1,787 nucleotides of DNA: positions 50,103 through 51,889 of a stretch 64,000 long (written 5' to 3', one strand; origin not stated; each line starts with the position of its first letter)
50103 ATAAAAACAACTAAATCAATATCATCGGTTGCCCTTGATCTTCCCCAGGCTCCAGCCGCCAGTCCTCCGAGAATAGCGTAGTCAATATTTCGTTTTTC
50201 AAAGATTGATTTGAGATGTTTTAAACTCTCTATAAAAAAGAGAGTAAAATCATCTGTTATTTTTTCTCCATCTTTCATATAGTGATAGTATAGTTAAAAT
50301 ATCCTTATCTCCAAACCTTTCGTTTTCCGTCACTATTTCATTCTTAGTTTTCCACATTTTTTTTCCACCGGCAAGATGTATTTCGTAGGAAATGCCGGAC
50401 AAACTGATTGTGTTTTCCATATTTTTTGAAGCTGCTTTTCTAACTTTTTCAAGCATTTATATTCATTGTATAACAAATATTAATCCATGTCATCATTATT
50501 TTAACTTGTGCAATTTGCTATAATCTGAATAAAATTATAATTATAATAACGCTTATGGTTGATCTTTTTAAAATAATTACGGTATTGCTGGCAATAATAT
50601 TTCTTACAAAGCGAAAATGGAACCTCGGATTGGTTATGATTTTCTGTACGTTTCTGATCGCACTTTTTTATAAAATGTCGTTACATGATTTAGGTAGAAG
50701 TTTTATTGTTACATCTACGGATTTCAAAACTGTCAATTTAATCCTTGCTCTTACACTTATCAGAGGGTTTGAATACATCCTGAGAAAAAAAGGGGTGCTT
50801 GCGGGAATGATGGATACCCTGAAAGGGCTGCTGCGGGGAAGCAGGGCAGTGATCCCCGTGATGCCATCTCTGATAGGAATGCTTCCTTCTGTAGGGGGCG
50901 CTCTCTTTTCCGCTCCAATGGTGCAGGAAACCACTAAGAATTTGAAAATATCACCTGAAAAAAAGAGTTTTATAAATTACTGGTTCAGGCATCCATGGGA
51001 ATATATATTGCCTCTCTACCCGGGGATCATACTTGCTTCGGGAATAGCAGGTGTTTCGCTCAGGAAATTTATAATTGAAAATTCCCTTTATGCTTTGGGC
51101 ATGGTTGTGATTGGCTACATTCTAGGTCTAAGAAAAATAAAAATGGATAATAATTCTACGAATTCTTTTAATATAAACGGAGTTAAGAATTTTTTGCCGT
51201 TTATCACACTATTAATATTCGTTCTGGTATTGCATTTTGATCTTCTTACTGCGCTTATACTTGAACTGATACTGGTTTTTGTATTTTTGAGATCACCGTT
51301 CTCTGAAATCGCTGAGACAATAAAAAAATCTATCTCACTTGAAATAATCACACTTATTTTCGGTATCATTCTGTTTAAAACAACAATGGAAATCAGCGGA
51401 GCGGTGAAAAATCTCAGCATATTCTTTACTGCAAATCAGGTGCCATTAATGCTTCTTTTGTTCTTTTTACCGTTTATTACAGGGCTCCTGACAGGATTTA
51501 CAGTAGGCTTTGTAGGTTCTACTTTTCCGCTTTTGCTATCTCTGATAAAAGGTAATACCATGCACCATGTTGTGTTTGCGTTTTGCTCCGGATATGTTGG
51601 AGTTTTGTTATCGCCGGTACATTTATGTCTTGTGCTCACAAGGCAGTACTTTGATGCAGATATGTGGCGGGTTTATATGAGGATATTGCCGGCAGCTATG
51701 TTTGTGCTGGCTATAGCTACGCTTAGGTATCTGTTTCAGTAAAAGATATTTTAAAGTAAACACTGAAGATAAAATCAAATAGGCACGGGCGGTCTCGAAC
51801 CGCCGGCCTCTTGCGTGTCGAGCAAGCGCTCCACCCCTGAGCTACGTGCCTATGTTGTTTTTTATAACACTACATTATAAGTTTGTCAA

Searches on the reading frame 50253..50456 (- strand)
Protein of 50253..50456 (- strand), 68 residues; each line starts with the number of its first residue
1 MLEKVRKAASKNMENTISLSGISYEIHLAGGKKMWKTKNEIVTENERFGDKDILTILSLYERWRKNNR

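Call 3: search_protein_families(library=pfam, proteins=[window:50253-50456:-], max_evalue=1)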
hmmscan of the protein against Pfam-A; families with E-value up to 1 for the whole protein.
window:50253-50456:- (68 aa): 1 family
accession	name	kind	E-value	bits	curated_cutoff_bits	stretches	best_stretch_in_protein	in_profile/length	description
PF21569.3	SET1_RBD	-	0.063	14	27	1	6-46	68-108/110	Histone-lysine N-methyltransferase, RNA-binding domain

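Call 4: search_protein_families(library=padloc, proteins=[window:50253-50456:-], max_evalue=1)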
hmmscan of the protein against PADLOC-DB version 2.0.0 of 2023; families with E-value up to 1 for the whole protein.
window:50253-50456:- (68 aa): 0 families

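Call 5: search_protein_families(library=ncbifam, proteins=[window:50253-50456:-], max_evalue=1)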
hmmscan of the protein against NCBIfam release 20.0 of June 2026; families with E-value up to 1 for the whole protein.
window:50253-50456:- (68 aa): 0 families

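Call 7: find_homologous_proteins(query=window:50253-50456:-, max_evalue=0.01)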
Query window:50253-50456:- (68 aa): 1 proteins with E <= 0.01 among 1 candidates.
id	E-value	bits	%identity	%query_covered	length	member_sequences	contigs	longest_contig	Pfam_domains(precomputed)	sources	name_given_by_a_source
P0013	5.7e-37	141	100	100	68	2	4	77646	-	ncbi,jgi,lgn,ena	ncbi:MAG TPA: hypothetical protein VII00_02550 [bacterium]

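Call 23: search_solved_structures(query=A3, max_evalue=10, show_alignments=2)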
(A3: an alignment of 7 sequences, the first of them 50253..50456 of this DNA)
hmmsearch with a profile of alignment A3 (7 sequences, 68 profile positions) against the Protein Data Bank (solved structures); distinct sequences matched with E-value up to 10: 2.
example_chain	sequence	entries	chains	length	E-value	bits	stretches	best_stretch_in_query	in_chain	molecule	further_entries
3e54_A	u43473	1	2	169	0.024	17.7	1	25-63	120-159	RRNA intron-encoded endonuclease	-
5lj5_Q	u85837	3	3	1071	0.14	15.2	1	36-67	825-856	Pre-mRNA-splicing factor ATP-dependent RNA helicase PRP16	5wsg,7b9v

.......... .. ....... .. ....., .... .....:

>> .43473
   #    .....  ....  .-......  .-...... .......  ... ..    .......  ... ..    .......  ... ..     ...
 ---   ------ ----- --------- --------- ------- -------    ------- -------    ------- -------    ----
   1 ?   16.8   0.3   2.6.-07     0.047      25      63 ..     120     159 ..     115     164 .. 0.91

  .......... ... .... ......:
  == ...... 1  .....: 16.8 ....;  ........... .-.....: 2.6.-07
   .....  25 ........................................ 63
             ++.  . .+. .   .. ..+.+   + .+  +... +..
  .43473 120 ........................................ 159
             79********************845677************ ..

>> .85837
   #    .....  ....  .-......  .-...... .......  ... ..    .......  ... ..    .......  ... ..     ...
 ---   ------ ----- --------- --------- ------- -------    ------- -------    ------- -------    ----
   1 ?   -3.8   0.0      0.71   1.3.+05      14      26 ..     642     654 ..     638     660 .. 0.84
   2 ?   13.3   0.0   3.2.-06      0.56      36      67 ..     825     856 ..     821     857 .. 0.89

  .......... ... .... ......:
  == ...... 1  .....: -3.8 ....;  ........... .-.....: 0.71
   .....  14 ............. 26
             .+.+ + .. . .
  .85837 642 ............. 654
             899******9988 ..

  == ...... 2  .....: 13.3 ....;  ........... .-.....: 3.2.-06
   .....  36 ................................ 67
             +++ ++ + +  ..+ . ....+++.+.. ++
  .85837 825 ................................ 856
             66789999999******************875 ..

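Call 30: find_homologous_proteins(query=A3, max_evalue=0.01)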
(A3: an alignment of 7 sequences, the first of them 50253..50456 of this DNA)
Query A3 (7 sequences) (68 aa, profile of the alignment): 7 proteins with E <= 0.01 among 145 candidates.
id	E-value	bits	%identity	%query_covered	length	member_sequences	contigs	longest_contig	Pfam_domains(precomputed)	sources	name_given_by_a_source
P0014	2.8e-33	131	52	94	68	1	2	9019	-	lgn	-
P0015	5.9e-33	130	52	94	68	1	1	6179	-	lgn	-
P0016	3.4e-31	125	58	88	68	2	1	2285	-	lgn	-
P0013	5.3e-30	121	100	100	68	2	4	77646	-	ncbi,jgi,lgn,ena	ncbi:MAG TPA: hypothetical protein VII00_02550 [bacterium]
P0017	2.0e-29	119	45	96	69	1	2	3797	-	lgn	-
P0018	4.2e-27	112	38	90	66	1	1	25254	-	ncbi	-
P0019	6.3e-18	82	40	76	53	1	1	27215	-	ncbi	-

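Call 40: predict_structure(alignment_id=A4)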
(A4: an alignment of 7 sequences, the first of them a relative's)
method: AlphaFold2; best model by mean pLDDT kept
length: 68 residues; sequences in the alignment: 7
mean_pLDDT: 74.9   pTM: 0.43
mean pLDDT of the five models: 74.9, 71.0, 69.6, 65.2, 64.2
residues with pLDDT >= 90: 0; 70-90: 53; 50-70: 15; < 50: 0
segments of 3 or more residues with pLDDT < 50: none
pLDDT, mean of each block of 10 residues (from residue 1): 81 80 79 78 61 70 76
secondary structure, 60 per line:
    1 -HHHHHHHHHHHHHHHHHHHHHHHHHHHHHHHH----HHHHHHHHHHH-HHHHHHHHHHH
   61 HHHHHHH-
elements in order: H2-33 H38-48 H50-67
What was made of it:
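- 50250..50456 (-): 68-aa basic (pI 9.75) all-helical protein, the putative antitoxin. Predicted helices span residues 2-33, 38-48 and 50-67. Call 40 (AF2 pLDDT 75).
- On AbiE (AbiEi-AbiEii): The partner is 68 aa and all-helical, with no Pfam, NCBIfam or PADLOC hit (calls 3-5, 40).
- Closest known: MenAT1. Same: The catalytic residues T, D-x-D, K and D are conserved, including the phospho-acceptor T. The partner is predicted to have a 32-residue N-terminal helix plus shorter C-terminal helices, like MenA1 (call 40).
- It has a predicted 32-residue N-terminal helix followed by shorter helices (call 40); MenA1 has a 32-residue alpha1 plus a shorter alpha2.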

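Call 49: fold_search(model_id=the predicted structure, library=pdb)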
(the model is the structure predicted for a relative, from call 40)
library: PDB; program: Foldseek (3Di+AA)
matches with E <= 10: 27; with E <= 0.001: 0
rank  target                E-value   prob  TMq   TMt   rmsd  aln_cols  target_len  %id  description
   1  7bhp_Lh               3.2e+00  0.30  0.59  0.36   3.5        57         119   12  Cryo-EM structure of the human Ebp1 - 80S ribosome (released 2021-02-03)
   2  8qfd_h                4.3e+00  0.28  0.60  0.37   3.4        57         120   12  UFL1 E3 ligase bound 60S ribosome (released 2024-02-21)
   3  8a98_a                4.6e+00  0.21  0.62  0.37   6.7        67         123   12  CRYO-EM STRUCTURE OF LEISHMANIA MAJOR 80S RIBOSOME : snoRNA MUTANT (released 2023-10-11)
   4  3mtt                  4.6e+00  0.08  0.41  0.18  13.2        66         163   21  Crystal structure of iSH2 domain of human p85beta, Northeast Structural Genomics Consortium Target HR5531C (released 2010-05-19)
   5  7oya_h1               5.3e+00  0.21  0.60  0.36   3.5        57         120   12  Cryo-EM structure of the 1 hpf zebrafish embryo 80S ribosome (released 2022-07-13)
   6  7oyc_h1               5.3e+00  0.21  0.60  0.36   3.4        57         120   12  Cryo-EM structure of the Xenopus egg 80S ribosome (released 2022-07-20)
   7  3txs_B                6.5e+00  0.23  0.70  0.55   3.2        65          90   12  Crystal Structure of phage 44RR small terminase gp16 (released 2011-12-28)
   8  8yor_E                6.5e+00  0.08  0.36  0.52   3.5        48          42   17  Complex of HARSWHEP and a-HARSWHEP Fab (released 2025-02-12)
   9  4l1b_B                6.5e+00  0.06  0.39  0.11   9.0        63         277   14  Crystal Structure of p110alpha complexed with niSH2 of p85alpha (released 2014-01-01)
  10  8tdu_D                7.0e+00  0.05  0.41  0.13  13.1        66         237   15  STX-478, a Mutant-Selective, Allosteric Inhibitor bound to PI3Kalpha (released 2023-09-06)
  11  8rxh_La               7.5e+00  0.08  0.44  0.29   7.7        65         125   14  CRYO-EM STRUCTURE OF LEISHMANIA MAJOR 80S RIBOSOME WITH A/P/E-site tRNA AND mRNA : PARENTAL STRAIN (released 2024-05-15)
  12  3hhm_B                7.5e+00  0.06  0.43  0.12   9.1        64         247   16  Crystal structure of p110alpha H1047R mutant in complex with niSH2 of p85alpha and the drug wortmannin (released 2009-09-29)
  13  8qhu_a                8.1e+00  0.14  0.62  0.37   6.7        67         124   12  CRYO-EM STRUCTURE OF LEISHMANIA MAJOR 80S RIBOSOME : LM32Cs1C1 snoRNA overexpression (released 2025-02-12)
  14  8tdu_B                8.1e+00  0.06  0.42  0.13   9.2        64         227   14  STX-478, a Mutant-Selective, Allosteric Inhibitor bound to PI3Kalpha (released 2023-09-06)
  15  5uae_D                8.7e+00  0.18  0.63  0.72   2.2        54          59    7  Crystal structure of the coiled-coil domain from Listeria Innocua Phage Integrase (Trigonal Form) (released 2017-05-24)
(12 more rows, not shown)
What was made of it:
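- Foldseek finds nothing at E<=0.001 (call 49).
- Tried and rejected: Foldseek gave nothing significant (call 49).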

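Call 56: search_protein_representatives(alignment_id=A4)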
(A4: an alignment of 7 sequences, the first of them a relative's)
Query: 7 sequences, 68 profile positions. Proteins with E-value up to 0.001 (for the whole library): 4; up to 1e-10: 3; up to 1e-30: 0. The best 4 are listed.
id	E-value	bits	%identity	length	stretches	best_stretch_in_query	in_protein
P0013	1.4e-30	120.9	-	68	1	1-67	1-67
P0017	1.6e-29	117.6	-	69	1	1-67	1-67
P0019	6.6e-22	93.2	-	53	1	15-67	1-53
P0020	1.2e-08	50.8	-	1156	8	14-33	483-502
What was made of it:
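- On MenAT1-type pair: An exhaustive HMM search of 1.84 billion representatives returns only the family's own three clusters (call 56).
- Closest known: MenAT1. Different: It is basic and belongs to a tiny orphan family of three clusters among 1.84 billion representatives (call 56).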

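Call 65: search_protein_families(library=phrogs, proteins=[window:50253-50456:-], max_evalue=0.1)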
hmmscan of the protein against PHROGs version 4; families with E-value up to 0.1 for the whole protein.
window:50253-50456:- (68 aa): 0 families
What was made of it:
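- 50250..50456 (-): No hit in Pfam, NCBIfam, PADLOC or PHROGs (calls 3-5, 65).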

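Call 82: find_encoding_contigs(protein=P0019, flank=4000, max_places=3)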
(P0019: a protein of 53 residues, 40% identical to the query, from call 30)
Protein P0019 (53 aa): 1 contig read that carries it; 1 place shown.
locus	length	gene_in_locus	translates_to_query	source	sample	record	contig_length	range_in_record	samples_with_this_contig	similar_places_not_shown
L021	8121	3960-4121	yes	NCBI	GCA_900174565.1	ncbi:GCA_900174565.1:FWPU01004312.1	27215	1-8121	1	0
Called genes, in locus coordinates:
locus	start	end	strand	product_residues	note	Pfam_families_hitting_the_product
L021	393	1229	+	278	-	PF00106:adh_short, PF08659:KR, PF13561:adh_short_C2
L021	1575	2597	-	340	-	PF08240:ADH_N, PF00107:ADH_zinc_N, PF13602:ADH_zinc_N_2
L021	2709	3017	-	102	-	-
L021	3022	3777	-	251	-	PF00106:adh_short, PF08659:KR, PF13561:adh_short_C2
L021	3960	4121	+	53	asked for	-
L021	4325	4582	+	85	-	-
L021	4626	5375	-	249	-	PF13557:Phenol_MetA_deg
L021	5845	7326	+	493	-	PF13415:Beta-prop_FBX42 (faint), PF24681:Kelch_KLHDC2_KLHL20_DRC7 (faint), PF24981:Beta-prop_ATRN-LZTR1 (faint), PF13418:Beta-prop_TYW4 (faint)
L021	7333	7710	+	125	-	PF00383:dCMP_cyt_deam_1, PF08211:dCMP_cyt_deam_2, PF26947:CDL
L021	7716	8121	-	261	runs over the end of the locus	PF00378:ECH_1, PF16113:ECH_2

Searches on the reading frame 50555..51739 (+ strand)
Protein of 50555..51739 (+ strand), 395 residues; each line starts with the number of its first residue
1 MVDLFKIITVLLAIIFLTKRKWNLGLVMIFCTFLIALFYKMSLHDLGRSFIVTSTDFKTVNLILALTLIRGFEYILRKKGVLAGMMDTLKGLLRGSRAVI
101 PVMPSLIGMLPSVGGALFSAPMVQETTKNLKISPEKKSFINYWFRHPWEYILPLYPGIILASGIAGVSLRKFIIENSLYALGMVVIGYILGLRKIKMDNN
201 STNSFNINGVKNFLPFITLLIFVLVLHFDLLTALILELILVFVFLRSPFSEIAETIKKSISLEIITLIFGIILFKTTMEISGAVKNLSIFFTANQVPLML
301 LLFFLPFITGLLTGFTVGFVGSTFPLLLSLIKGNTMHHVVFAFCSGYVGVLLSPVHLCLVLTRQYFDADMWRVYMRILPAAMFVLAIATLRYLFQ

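Call 3: search_protein_families(library=pfam, proteins=[window:50555-51739:+], max_evalue=1)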
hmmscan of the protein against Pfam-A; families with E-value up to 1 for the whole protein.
window:50555-51739:+ (395 aa): 1 family
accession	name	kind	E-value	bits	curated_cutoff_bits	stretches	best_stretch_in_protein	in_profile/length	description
PF04165.18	DUF401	-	3e-52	178.7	24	1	4-393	8-391/393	Protein of unknown function (DUF401)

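Call 5: search_protein_families(library=ncbifam, proteins=[window:50555-51739:+], max_evalue=1)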
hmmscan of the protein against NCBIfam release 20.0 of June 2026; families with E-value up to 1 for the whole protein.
window:50555-51739:+ (395 aa): 1 family
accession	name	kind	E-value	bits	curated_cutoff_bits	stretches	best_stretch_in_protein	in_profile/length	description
TIGR00529.1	AF0261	hypoth_equivalog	1.1e-66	225.8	378.4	1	7-392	11-384/387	TIGR00529 family membrane protein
